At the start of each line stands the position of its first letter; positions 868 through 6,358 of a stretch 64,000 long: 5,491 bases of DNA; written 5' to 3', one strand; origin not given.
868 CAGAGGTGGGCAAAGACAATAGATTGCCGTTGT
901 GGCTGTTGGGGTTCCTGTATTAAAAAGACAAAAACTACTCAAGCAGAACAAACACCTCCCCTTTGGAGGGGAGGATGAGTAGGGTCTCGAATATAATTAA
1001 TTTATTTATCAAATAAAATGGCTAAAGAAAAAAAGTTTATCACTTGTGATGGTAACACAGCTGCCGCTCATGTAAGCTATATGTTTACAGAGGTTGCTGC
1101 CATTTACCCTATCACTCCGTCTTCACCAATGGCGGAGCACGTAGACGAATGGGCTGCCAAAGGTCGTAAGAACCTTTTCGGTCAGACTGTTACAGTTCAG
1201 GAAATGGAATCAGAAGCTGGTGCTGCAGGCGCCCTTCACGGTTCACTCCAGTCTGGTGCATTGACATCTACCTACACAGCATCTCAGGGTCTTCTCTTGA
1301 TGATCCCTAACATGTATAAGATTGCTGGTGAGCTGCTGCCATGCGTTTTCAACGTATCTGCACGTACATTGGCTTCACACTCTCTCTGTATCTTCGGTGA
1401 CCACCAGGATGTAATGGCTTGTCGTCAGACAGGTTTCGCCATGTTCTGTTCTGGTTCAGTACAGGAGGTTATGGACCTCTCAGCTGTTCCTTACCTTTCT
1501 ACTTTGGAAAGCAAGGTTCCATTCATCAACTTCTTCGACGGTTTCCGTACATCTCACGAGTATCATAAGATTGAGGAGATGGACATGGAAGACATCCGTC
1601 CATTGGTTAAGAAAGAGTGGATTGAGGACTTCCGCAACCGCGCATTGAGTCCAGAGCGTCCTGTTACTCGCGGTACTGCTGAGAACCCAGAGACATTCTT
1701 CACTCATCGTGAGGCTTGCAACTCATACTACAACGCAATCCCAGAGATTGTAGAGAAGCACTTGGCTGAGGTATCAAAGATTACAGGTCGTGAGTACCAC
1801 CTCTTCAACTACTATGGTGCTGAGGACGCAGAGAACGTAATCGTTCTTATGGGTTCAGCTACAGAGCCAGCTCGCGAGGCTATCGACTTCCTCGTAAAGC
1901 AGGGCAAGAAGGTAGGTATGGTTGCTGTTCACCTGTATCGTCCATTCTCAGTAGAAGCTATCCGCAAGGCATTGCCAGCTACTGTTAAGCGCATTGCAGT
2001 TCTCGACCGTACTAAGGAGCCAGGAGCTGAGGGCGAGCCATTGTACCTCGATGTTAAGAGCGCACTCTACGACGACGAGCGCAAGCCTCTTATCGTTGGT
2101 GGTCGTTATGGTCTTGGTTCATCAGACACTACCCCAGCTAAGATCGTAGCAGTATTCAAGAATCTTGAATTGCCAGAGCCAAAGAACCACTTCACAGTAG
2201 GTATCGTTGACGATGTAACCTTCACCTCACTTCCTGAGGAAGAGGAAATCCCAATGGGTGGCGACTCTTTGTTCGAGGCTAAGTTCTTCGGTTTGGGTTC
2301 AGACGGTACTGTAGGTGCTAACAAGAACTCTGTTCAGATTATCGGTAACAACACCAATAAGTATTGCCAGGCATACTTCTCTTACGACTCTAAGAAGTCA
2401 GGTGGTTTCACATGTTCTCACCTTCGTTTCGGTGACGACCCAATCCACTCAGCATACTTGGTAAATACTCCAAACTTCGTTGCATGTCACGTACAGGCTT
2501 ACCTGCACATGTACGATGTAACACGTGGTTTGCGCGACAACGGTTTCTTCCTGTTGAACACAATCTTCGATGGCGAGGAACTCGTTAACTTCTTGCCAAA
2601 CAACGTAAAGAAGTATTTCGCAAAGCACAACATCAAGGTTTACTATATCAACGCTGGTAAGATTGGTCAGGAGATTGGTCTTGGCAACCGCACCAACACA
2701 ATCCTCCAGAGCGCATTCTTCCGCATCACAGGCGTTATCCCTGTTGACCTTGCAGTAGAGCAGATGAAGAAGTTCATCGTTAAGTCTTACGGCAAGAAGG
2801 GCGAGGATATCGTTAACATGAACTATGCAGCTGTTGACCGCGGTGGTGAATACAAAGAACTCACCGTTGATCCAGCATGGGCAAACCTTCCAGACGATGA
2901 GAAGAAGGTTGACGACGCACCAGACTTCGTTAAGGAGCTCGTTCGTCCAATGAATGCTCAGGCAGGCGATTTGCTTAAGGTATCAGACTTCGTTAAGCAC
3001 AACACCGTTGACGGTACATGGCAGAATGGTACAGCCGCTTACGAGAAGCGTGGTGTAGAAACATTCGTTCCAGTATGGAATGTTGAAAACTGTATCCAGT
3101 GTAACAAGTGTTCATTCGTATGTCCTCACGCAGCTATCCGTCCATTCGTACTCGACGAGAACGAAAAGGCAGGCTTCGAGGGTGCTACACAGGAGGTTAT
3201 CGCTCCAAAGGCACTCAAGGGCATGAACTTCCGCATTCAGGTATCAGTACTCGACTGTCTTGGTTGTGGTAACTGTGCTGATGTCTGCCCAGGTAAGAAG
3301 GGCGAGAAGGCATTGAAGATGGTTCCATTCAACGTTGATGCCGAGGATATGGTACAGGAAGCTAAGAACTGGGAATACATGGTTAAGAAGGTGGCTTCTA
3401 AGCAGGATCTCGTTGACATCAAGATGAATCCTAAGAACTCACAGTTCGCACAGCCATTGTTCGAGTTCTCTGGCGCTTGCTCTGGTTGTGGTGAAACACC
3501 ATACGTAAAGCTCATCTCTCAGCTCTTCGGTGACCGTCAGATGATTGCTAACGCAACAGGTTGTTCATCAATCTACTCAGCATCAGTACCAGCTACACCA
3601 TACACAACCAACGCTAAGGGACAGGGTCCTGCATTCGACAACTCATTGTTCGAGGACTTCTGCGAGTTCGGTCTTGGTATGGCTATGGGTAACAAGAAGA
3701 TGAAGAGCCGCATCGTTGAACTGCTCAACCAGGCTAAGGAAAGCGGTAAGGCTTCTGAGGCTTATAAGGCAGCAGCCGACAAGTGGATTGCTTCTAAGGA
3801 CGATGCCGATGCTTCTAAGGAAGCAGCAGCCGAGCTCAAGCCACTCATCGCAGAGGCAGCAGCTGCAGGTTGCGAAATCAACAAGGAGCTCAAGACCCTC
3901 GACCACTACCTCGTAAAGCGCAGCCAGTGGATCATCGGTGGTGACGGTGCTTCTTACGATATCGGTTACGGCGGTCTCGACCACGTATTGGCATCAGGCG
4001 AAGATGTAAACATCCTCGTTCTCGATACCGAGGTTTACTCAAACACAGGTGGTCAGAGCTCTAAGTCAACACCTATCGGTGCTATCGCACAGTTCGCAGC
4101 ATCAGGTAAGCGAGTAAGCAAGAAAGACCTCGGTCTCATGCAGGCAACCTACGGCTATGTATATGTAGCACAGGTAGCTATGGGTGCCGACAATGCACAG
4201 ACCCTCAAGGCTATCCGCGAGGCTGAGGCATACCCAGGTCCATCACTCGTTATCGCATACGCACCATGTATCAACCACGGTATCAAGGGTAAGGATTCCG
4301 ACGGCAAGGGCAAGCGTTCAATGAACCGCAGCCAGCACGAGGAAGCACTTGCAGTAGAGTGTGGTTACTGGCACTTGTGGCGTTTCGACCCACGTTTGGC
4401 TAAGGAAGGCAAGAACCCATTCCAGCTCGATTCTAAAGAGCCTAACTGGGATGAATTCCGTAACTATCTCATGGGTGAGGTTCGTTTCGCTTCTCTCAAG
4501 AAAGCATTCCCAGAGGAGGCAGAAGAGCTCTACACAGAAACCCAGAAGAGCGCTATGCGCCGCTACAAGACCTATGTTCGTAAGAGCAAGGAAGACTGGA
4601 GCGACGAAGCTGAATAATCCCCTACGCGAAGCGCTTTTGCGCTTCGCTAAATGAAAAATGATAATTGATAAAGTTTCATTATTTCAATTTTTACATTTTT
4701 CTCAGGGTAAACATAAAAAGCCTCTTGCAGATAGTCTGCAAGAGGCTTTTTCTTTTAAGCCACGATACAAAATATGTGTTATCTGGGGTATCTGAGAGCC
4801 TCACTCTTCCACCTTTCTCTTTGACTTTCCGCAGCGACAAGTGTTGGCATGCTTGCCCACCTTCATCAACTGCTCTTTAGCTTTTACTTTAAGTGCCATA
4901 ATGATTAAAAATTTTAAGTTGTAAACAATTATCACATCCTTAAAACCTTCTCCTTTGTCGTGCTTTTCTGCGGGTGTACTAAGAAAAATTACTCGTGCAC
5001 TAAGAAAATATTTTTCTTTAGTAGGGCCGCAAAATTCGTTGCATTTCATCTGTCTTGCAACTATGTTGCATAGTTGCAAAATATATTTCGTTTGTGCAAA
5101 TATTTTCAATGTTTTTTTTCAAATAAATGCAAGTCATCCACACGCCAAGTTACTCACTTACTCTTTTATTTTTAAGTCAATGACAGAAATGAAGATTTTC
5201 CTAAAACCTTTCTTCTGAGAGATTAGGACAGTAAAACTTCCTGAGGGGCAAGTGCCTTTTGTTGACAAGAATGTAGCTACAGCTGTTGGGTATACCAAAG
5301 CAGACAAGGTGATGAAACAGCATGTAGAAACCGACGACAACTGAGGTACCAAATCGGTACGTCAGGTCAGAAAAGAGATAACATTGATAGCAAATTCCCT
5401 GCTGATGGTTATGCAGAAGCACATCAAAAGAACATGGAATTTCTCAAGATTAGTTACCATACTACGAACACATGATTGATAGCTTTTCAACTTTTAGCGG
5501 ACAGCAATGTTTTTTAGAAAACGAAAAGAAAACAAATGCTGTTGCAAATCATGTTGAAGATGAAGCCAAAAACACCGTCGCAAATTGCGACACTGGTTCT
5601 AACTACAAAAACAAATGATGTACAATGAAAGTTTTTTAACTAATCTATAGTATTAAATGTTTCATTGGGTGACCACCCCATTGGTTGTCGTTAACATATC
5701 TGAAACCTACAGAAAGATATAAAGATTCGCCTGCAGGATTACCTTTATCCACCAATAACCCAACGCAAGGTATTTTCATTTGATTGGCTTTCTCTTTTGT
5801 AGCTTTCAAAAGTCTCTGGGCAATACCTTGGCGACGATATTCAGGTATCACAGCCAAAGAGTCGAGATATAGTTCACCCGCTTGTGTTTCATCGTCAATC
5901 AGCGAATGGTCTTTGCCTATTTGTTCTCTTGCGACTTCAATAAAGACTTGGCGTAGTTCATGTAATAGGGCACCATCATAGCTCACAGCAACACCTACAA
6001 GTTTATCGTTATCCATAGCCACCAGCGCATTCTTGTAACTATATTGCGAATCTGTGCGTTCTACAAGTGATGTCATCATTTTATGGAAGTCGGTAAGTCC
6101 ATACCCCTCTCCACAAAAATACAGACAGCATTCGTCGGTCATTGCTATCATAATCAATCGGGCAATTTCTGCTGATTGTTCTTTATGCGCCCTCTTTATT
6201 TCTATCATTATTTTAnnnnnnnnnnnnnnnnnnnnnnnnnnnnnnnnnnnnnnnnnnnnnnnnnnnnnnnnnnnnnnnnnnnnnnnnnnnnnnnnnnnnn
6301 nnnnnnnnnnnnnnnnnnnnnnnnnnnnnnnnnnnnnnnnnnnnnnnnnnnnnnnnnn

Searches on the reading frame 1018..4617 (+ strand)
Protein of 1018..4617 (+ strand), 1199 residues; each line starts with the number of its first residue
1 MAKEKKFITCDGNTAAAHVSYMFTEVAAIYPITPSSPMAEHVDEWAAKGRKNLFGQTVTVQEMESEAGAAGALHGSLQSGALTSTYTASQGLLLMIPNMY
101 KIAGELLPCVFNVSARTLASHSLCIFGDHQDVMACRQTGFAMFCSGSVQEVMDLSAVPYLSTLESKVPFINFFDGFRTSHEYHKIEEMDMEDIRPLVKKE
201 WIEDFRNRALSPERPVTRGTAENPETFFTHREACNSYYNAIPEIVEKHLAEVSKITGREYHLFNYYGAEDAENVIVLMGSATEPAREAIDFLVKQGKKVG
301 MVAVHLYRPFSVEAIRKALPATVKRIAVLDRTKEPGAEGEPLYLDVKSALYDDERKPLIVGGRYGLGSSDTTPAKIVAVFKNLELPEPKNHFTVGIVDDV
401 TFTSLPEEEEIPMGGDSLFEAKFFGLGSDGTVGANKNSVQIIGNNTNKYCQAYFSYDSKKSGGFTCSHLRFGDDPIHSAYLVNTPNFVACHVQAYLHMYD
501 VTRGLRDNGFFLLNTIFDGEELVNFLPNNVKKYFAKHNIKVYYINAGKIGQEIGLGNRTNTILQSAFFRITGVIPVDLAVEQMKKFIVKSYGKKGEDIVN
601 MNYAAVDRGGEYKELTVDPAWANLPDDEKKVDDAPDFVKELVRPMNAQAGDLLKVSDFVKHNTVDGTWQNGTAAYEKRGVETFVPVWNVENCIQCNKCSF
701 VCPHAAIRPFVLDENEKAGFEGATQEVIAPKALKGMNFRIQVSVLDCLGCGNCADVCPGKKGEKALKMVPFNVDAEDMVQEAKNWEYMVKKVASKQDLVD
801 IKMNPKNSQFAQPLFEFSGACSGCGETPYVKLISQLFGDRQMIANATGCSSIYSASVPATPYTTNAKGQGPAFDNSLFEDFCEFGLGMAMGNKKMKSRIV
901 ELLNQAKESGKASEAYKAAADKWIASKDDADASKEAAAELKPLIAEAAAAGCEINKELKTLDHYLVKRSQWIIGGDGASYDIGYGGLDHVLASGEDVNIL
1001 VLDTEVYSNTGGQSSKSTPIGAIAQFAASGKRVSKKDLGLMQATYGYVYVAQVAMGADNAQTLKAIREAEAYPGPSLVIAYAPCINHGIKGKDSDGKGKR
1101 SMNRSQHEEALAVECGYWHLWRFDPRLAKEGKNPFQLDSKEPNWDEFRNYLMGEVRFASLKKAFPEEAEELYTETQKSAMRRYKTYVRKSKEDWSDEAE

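Call 64: search_protein_families(library=pfam, proteins=[window:1018-4617:+], max_evalue=0.00001)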
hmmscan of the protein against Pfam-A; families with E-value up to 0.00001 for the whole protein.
window:1018-4617:+ (1199 aa): 12 families
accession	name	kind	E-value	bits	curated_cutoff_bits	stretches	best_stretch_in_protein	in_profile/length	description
PF01855.24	POR_N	-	1.2e-75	254.7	27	1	24-247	8-228/231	Pyruvate flavodoxin/ferredoxin oxidoreductase, thiamine diP-bdg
PF01558.24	POR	-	9.2e-29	101.2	27.4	1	427-609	1-171/173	Pyruvate ferredoxin/flavodoxin oxidoreductase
PF10371.14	EKR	-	7.2e-19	67.8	27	1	630-680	8-54/55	Domain of unknown function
PF17147.9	PFOR_II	-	1.4e-17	64.3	27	1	271-375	1-101/102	Pyruvate:ferredoxin oxidoreductase core domain II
PF13484.11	Fer4_16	-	1.4e-08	35.8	30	1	691-758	1-64/66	4Fe-4S double cluster binding domain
PF12838.12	Fer4_7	-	1.6e-08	35.3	27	1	691-758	1-49/52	4Fe-4S dicluster domain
PF12837.12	Fer4_6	-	3.5e-08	33.4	25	0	684-707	1-24/24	4Fe-4S binding domain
PF02775.26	TPP_enzyme_C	-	1.4e-07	31.9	21.9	1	967-1079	46-150/151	Thiamine pyrophosphate enzyme, C-terminal TPP binding domain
PF13183.11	Fer4_8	-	2.6e-07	31.5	27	1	689-758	2-65/68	4Fe-4S dicluster domain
PF13237.11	Fer4_10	-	6.2e-07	29.7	25.5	1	688-758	5-53/53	4Fe-4S dicluster domain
PF00037.32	Fer4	-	6.5e-07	29.3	21.1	0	685-708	1-24/24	4Fe-4S binding domain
PF13187.11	Fer4_9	-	2.6e-06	27.8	27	0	691-759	1-49/52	4Fe-4S dicluster domain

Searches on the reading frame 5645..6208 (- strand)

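Call 66: search_protein_families(library=pfam, proteins=[window:5645-6208:-], max_evalue=0.00001)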
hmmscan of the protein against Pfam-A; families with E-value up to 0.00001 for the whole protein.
window:5645-6208:- (187 aa): 4 families
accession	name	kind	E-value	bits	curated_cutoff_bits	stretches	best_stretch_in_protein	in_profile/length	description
PF00583.31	Acetyltransf_1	-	2e-11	44.7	20.7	1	60-169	34-116/116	Acetyltransferase (GNAT) family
PF13508.13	Acetyltransf_7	-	4.3e-11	43.5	27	1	91-170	9-83/84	Acetyltransferase (GNAT) domain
PF13673.13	Acetyltransf_10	-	5.4e-10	39.8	23.6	1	114-176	53-114/128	Acetyltransferase (GNAT) domain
PF13527.13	Acetyltransf_9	-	4e-06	27.3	25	0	117-170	77-125/127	Acetyltransferase (GNAT) domain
